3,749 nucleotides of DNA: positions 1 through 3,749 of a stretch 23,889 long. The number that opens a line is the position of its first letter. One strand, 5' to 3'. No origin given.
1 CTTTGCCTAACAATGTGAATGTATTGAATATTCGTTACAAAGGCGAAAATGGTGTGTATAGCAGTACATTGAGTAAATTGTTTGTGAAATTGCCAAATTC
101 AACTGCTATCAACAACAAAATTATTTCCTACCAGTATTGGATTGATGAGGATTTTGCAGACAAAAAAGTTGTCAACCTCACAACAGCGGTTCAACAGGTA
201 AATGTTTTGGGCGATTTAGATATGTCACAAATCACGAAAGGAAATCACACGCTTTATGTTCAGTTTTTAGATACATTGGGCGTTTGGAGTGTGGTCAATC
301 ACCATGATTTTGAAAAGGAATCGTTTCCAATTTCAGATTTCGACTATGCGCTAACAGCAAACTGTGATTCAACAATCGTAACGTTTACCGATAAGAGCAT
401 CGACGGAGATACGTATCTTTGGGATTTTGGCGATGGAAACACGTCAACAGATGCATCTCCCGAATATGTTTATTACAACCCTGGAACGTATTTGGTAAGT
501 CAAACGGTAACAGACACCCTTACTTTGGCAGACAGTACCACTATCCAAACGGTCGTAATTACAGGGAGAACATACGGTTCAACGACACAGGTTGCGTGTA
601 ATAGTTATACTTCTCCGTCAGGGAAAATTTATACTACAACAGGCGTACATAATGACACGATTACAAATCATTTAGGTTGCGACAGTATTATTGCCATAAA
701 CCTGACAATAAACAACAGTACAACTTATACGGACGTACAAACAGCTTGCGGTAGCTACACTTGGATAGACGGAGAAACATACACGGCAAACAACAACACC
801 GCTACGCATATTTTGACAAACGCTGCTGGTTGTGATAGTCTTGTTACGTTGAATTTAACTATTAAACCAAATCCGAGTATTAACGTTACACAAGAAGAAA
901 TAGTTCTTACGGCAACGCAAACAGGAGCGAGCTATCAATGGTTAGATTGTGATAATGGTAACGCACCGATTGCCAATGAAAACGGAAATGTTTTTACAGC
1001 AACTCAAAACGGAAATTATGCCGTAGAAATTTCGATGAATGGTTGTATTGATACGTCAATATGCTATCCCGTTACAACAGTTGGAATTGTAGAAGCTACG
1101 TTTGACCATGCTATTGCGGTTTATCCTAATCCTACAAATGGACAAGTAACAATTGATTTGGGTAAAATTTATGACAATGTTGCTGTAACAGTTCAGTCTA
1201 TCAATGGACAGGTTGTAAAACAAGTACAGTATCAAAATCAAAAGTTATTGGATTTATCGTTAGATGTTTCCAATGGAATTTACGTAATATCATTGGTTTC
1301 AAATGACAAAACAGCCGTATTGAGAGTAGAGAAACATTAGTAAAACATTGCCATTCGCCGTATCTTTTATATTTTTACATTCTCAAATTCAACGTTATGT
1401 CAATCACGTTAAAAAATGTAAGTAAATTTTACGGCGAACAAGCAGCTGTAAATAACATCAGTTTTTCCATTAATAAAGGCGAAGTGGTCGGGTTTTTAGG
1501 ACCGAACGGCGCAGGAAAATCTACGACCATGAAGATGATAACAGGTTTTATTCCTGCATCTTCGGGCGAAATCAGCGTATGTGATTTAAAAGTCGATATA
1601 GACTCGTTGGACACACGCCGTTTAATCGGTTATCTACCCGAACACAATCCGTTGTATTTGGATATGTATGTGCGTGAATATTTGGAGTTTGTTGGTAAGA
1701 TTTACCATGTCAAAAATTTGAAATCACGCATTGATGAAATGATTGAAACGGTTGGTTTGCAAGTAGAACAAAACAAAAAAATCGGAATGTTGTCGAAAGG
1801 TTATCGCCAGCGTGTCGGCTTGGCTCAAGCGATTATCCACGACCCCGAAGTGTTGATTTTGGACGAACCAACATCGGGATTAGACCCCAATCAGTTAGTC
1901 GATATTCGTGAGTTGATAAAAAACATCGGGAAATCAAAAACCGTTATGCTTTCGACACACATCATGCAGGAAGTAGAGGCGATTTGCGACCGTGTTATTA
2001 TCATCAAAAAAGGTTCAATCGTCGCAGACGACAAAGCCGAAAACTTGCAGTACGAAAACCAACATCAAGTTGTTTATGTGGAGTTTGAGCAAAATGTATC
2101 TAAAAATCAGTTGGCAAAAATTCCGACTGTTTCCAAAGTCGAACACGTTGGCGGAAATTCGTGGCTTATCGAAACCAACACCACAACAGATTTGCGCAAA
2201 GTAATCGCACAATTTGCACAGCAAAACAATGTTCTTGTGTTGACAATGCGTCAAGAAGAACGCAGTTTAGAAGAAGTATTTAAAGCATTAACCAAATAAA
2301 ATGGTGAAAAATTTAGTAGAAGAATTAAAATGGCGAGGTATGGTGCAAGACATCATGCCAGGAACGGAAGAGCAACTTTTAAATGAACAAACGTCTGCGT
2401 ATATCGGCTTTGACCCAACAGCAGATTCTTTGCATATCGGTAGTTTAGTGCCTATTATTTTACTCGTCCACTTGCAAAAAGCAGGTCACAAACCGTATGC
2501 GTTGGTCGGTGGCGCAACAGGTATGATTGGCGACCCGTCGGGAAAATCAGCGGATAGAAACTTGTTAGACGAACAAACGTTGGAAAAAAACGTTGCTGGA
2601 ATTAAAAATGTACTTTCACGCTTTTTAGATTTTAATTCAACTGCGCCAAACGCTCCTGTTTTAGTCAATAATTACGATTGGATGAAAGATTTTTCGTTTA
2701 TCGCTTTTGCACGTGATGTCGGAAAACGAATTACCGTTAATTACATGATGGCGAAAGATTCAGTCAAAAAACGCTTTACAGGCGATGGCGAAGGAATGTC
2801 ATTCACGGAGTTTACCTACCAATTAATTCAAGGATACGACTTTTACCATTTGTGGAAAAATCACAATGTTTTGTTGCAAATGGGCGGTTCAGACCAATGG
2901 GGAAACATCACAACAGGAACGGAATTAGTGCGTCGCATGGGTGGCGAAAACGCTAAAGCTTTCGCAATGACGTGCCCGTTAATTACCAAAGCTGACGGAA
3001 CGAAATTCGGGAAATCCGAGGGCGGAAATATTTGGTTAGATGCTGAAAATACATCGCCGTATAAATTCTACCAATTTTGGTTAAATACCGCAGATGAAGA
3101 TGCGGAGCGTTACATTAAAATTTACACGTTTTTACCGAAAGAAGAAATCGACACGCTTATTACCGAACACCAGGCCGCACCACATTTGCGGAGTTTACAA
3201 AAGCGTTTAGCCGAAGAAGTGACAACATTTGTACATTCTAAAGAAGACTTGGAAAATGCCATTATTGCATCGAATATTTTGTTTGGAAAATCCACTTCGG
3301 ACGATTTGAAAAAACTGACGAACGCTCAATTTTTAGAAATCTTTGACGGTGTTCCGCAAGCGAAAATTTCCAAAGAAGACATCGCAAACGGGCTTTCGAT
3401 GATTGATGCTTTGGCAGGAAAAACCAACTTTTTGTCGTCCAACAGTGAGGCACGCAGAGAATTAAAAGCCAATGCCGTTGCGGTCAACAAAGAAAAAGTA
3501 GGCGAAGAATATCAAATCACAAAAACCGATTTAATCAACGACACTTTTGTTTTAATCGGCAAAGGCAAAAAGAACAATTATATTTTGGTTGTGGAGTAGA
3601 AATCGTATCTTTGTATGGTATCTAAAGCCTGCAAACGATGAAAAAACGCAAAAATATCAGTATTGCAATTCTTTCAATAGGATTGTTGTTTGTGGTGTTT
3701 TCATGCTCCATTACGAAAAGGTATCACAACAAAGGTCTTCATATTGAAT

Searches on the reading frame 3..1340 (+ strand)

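Call 10: search_protein_families(library=pfam, proteins=[window:3-1340:+], max_evalue=0.001)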
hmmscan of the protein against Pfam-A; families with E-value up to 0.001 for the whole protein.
window:3-1340:+ (445 aa): 3 families
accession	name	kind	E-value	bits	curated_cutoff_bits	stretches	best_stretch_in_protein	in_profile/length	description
PF18911.6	PKD_4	-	2.3e-11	44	27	1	124-184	18-83/85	PKD domain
PF18962.6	Por_Secre_tail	-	2.6e-10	40.9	27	1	373-438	1-69/75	Secretion system C-terminal sorting domain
PF00801.26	PKD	-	6.3e-10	39.3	23.5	1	126-181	17-77/80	PKD domain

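Call 78: search_protein_families(library=ncbifam, proteins=[window:3-1340:+], max_evalue=0.00001)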
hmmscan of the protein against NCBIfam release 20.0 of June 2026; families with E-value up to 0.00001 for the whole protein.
window:3-1340:+ (445 aa): 1 family
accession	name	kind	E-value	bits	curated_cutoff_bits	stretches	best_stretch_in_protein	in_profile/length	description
TIGR04183.1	Por_Secre_tail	domain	1.2e-08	34.8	23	1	373-444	1-71/72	T9SS type A sorting domain-containing protein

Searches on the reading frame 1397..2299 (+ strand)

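Call 10: search_protein_families(library=pfam, proteins=[window:1397-2299:+], max_evalue=0.001)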
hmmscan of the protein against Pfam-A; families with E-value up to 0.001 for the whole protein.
window:1397-2299:+ (300 aa): 3 families
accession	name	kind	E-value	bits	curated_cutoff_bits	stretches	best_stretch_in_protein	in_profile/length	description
PF00005.33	ABC_tran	-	6.4e-32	111.5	25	1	18-160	1-137/137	ABC transporter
PF13304.12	AAA_21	-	1.2e-09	39.1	27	1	133-190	239-300/304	AAA domain, putative AbiEii toxin, Type IV TA system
PF13732.12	DrrA1-3_C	-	2.4e-05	25.4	27.4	1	220-297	9-79/81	ATP-binding protein DrrA1-3-like, C-terminal domain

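Call 78: search_protein_families(library=ncbifam, proteins=[window:1397-2299:+], max_evalue=0.00001)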
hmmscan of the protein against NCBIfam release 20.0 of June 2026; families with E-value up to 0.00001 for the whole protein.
window:1397-2299:+ (300 aa): 185 families (the best 25 are shown)
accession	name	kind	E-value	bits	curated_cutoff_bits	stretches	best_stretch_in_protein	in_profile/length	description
TIGR03522.1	GldA_ABC_ATP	equivalog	1.8e-133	444.6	402.6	1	1-299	1-301/301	gliding motility-associated ABC transporter ATP-binding subunit GldA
TIGR01188.1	drrA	subfamily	4.9e-66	223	312.45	1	10-299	1-301/302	daunorubicin resistance ABC transporter, ATP-binding protein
NF033858.1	ABC2_perm_RbbA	equivalog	1.5e-60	205.2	1050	1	3-239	267-506/909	ribosome-associated ATPase/putative transporter RbbA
TIGR03740.1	galliderm_ABC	subfamily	9e-54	182.5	309.75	1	5-216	3-210/223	lantibiotic protection ABC transporter ATP-binding subunit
NF010059.0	PRK13536.1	equivalog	5.3e-52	176.6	549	1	2-299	43-336/342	nodulation factor ABC transporter ATP-binding protein NodI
TIGR01288.1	nodI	equivalog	2.1e-51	174.7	424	1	1-299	3-297/303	nodulation factor ABC transporter ATP-binding protein NodI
NF010060.0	PRK13537.1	equivalog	2e-50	171.5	521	1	3-299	16-308/314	nodulation factor ABC transporter ATP-binding protein NodI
TIGR04406.1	LPS_export_lptB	equivalog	8.4e-47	159.5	240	1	3-228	2-233/239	LPS export ABC transporter ATP-binding protein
TIGR03864.1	PQQ_ABC_ATP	hypoth_equivalog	3.5e-46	157.6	302.25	1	3-231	2-233/236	ABC transporter, ATP-binding subunit, PQQ-dependent alcohol dehydrogenase system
TIGR03375.1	type_I_sec_LssB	subfamily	4.7e-40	137.6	693.1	1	3-220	466-691/696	type I secretion system permease/ATPase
NF047565.1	PSM_export_PmtA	equivalog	1.6e-39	135.9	350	1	3-230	3-226/282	phenol-soluble modulin export ABC transporter ATP-binding protein PmtA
NF047568.1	PSM_export_PmtC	equivalog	5.1e-39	134.5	375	1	4-277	2-264/290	phenol-soluble modulin export ABC transporter ATP-binding protein PmtC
NF008144.0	PRK10895.1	equivalog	5.1e-38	130.9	381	1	3-228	4-235/241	LPS export ABC transporter ATP-binding protein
TIGR04521.1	ECF_ATPase_2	equivalog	5.1e-38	130.7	330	1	3-223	1-237/279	energy-coupling factor transporter ATPase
TIGR04520.1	ECF_ATPase_1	equivalog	5.8e-38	130.9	315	1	3-221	1-227/269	energy-coupling factor transporter ATPase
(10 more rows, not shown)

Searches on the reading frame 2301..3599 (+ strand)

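Call 10: search_protein_families(library=pfam, proteins=[window:2301-3599:+], max_evalue=0.001)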
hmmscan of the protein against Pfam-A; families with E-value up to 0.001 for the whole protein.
window:2301-3599:+ (432 aa): 2 families
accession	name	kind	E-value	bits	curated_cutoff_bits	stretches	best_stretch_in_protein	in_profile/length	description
PF00579.31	tRNA-synt_1b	-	1.5e-80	271.1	21.1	1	28-328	3-291/292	tRNA synthetases class I (W and Y)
PF22421.1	SYY_C-terminal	-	1.1e-12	48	27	1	345-428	3-82/83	Tyrosine--tRNA ligase SYY-like C-terminal domain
